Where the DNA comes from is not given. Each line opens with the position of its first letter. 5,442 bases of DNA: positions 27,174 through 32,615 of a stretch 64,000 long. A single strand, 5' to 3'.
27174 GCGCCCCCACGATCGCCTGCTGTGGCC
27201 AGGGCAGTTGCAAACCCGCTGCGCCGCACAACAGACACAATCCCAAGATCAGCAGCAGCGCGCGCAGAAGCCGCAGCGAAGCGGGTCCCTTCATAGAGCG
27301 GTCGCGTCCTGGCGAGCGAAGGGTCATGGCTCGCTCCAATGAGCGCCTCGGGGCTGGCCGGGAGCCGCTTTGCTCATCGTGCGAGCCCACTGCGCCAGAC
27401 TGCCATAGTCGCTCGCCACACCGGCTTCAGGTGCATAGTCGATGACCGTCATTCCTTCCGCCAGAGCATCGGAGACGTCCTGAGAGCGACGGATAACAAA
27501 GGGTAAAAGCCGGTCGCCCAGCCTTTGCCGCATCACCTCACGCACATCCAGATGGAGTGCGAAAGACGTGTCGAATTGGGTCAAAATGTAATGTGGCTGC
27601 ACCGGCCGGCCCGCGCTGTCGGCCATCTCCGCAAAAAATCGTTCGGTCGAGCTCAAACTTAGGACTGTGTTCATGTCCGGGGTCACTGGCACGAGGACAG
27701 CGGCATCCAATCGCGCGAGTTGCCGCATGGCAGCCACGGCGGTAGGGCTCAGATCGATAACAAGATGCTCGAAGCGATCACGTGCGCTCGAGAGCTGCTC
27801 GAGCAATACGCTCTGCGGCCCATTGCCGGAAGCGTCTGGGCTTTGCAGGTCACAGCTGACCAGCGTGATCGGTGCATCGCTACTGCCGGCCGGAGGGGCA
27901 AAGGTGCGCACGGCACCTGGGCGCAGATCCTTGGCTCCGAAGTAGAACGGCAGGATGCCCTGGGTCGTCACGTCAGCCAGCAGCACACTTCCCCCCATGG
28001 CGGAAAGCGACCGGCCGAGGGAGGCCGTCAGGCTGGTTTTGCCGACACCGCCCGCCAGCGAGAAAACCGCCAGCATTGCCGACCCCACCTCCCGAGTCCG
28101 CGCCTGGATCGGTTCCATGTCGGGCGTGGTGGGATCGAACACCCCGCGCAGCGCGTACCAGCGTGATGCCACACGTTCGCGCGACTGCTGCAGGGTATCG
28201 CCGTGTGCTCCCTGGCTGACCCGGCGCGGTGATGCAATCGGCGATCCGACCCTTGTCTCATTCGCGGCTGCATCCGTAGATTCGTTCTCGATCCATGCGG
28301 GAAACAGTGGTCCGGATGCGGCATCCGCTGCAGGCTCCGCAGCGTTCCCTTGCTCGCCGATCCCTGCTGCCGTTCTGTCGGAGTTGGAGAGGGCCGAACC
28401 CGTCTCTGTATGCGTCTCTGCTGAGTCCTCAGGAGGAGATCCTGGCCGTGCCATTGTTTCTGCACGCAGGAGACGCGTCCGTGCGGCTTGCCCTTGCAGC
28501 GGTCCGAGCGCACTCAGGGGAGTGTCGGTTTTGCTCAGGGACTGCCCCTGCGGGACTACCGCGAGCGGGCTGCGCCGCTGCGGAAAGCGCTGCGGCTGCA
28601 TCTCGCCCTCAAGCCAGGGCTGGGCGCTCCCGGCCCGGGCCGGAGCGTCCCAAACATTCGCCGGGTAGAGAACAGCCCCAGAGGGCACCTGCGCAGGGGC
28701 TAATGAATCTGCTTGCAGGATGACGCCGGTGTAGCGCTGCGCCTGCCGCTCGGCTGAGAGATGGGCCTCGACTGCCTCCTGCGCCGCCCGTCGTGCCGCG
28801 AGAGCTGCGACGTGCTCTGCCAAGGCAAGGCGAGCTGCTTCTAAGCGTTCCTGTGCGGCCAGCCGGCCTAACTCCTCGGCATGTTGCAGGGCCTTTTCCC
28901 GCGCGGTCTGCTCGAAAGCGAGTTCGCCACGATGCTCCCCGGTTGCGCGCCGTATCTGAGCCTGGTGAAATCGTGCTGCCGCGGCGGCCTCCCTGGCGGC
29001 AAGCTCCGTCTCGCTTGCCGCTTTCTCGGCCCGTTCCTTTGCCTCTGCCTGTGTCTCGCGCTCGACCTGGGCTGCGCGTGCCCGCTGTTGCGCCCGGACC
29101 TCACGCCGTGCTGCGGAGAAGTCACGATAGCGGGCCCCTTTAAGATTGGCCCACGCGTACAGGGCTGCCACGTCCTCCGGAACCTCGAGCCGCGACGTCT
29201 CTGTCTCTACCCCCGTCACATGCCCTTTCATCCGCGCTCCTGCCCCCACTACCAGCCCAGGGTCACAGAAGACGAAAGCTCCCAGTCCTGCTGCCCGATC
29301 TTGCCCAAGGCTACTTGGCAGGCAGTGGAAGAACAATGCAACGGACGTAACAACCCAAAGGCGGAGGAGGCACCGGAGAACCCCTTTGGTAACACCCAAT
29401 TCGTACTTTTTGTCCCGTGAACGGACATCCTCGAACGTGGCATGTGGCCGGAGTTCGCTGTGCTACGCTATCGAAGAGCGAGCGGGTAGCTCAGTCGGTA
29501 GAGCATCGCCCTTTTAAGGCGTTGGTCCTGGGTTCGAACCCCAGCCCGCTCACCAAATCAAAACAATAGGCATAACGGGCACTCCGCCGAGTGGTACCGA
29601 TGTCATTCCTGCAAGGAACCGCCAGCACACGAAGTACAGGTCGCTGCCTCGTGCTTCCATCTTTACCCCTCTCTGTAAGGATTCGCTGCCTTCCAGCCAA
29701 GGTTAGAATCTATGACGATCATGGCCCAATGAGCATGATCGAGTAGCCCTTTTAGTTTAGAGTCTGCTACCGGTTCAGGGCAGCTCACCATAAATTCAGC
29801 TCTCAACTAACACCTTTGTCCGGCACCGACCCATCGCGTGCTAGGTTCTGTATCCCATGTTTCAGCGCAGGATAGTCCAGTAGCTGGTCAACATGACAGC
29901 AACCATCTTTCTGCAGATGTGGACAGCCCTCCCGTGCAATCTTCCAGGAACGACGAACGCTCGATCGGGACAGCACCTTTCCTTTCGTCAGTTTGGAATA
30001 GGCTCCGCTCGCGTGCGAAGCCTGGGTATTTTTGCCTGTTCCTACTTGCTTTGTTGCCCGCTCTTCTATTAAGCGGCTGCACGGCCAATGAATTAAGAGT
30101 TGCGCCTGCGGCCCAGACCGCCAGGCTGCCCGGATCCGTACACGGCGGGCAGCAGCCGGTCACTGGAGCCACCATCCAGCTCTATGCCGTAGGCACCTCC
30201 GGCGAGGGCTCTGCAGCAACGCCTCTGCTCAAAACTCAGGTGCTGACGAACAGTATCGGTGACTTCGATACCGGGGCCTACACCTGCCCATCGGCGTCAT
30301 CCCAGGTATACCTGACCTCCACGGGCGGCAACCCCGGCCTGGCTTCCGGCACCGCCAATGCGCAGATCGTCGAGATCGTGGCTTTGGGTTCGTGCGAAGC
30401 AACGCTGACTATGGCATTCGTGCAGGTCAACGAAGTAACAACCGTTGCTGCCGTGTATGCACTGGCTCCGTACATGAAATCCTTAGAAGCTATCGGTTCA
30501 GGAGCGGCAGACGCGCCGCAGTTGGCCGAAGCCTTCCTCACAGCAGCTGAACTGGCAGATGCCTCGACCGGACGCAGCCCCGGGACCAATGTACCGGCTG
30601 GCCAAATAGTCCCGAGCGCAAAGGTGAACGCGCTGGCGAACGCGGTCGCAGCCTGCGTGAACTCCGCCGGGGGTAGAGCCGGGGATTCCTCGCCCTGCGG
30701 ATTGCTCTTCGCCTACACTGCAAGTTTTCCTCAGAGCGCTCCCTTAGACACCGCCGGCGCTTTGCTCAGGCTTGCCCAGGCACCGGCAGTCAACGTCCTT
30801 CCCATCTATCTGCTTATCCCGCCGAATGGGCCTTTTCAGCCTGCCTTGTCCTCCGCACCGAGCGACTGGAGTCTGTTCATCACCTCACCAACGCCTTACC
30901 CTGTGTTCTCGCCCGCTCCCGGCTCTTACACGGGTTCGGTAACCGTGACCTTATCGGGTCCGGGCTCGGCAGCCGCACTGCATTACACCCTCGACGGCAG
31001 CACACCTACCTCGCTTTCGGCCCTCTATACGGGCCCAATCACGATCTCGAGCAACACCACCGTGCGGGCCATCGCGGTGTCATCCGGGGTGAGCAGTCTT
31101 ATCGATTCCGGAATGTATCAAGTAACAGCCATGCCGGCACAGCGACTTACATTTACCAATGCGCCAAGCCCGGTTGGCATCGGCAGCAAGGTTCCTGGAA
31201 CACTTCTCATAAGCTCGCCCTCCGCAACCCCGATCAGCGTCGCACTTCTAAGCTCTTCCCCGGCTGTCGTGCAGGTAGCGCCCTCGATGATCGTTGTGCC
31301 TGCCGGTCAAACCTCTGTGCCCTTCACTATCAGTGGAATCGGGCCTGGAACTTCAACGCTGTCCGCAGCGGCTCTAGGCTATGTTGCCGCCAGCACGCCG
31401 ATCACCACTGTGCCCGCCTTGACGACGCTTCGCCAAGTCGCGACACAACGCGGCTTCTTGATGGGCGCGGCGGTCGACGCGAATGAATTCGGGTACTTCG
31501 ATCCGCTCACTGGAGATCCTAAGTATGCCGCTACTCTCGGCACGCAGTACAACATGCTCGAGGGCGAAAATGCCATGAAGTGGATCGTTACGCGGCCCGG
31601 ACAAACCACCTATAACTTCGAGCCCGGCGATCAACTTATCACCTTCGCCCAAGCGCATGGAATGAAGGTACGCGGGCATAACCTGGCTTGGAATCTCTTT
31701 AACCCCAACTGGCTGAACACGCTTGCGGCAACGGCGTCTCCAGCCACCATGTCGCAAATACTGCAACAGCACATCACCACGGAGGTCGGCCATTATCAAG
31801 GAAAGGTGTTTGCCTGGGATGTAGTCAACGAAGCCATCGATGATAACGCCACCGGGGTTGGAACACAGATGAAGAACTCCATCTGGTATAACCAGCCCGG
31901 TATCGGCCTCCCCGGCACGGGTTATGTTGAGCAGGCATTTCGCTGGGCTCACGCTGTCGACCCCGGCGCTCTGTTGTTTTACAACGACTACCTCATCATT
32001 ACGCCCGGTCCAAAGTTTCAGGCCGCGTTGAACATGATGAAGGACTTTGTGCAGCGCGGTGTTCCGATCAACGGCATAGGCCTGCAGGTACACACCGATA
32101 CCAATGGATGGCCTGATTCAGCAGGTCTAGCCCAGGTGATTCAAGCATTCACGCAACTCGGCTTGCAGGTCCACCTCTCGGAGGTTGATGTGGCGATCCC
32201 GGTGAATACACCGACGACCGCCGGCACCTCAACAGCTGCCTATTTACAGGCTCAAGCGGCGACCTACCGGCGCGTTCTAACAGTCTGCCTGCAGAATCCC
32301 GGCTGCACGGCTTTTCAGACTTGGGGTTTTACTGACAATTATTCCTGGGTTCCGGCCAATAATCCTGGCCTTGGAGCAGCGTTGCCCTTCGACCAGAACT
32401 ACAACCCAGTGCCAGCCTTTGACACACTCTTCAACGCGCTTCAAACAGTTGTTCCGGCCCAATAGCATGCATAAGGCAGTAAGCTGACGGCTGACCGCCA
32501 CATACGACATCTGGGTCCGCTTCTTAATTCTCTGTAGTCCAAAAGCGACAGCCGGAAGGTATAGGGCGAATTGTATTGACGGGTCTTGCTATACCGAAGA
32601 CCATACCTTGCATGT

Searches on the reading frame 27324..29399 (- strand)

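Call 3: search_protein_families(library=pfam, proteins=[window:27324-29399:-], max_evalue=0.01)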
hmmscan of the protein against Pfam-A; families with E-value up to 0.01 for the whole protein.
window:27324-29399:- (691 aa): 4 families
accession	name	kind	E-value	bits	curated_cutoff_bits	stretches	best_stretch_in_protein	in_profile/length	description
PF06564.18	CBP_BcsQ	-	4.5e-18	66.1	21.3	1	442-671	3-232/234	Cellulose biosynthesis protein BcsQ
PF01656.29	CbiA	-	3.5e-11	43.6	25.4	1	444-652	2-125/125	CobQ/CobB/MinD/ParA nucleotide binding domain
PF13614.12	AAA_31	-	1.6e-06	28.6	27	1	442-485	3-46/177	AAA domain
PF10609.15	ParA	-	0.00018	21.5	27.1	1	442-553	5-122/246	NUBPL iron-transfer P-loop NTPase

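Call 4: search_protein_families(library=ncbifam, proteins=[window:27324-29399:-], max_evalue=0.01)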
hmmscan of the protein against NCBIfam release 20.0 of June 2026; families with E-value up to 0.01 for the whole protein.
window:27324-29399:- (691 aa): 9 families
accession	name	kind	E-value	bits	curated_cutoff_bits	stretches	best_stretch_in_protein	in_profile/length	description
TIGR03371.1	cellulose_yhjQ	equivalog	1e-40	139.8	157.85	1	442-674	3-243/246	cellulose biosynthesis protein BcsQ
NF041546.1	ParA_partition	equivalog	2.7e-12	46.6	180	2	532-670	66-202/203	ParA family partition ATPase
NF007460.0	PRK10037.1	equivalog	2e-09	37.3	399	2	441-488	2-49/250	cellulose biosynthesis protein BcsQ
TIGR03453.1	partition_RepA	equivalog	1.8e-05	23.8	348.45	1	534-653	226-351/387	plasmid partitioning protein RepA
TIGR01969.1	minD_arch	subfamily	0.00015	21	201.75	1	443-476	3-36/251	cell division ATPase MinD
TIGR01968.1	minD_bact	equivalog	0.0015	17.9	212.9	0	443-477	4-38/261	septum site-determining protein MinD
NF033200.1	F430_CfbC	exception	0.0066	15.8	402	0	624-672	191-238/260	Ni-sirohydrochlorin a,c-diamide reductive cyclase ATP-dependent reductase subunit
TIGR01287.1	nifH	equivalog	0.0076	15.6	394.35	0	621-672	194-244/275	nitrogenase iron protein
NF053622.1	ATPseBagAMYCTU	equivalog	0.009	15.5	400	1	440-494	6-60/325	ATPase BagA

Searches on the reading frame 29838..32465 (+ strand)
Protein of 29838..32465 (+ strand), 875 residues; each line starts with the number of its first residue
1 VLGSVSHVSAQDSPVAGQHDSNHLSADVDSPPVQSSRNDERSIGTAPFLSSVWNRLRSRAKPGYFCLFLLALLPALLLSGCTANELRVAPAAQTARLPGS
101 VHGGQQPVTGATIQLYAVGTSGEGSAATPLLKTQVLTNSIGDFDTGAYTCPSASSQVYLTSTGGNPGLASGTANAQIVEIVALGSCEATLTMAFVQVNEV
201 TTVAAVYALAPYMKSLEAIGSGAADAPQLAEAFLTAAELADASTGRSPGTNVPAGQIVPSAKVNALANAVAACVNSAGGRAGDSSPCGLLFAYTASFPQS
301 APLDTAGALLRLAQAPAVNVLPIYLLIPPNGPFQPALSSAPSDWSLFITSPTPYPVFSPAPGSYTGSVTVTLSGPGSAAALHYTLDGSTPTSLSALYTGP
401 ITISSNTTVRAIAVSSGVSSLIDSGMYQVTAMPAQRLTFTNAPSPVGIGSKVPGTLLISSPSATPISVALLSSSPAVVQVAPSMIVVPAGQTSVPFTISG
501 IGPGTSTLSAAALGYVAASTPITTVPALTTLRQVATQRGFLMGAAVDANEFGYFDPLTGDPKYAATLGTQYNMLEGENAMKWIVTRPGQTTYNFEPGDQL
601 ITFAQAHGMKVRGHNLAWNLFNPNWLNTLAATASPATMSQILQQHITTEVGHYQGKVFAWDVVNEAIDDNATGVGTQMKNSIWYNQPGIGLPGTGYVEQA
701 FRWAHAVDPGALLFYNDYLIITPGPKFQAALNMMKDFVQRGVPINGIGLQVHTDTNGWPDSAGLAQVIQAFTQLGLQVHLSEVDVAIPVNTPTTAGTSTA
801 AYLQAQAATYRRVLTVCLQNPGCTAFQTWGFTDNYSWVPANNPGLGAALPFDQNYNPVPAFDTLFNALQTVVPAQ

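Call 3: search_protein_families(library=pfam, proteins=[window:29838-32465:+], max_evalue=0.01)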
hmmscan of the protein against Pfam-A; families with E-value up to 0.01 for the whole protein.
window:29838-32465:+ (875 aa): 3 families
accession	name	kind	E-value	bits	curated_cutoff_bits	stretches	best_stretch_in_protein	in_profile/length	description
PF00331.26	Glyco_hydro_10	-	6.9e-88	295.3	22.1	1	531-866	2-310/311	Glycosyl hydrolase family 10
PF13290.12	CHB_HEX_C_1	-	3.3e-17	62.6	22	1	359-418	1-60/67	Chitobiase/beta-hexosaminidase C-terminal domain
PF13287.12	Fn3_assoc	-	1e-13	51.6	23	1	377-420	8-52/59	Fn3 associated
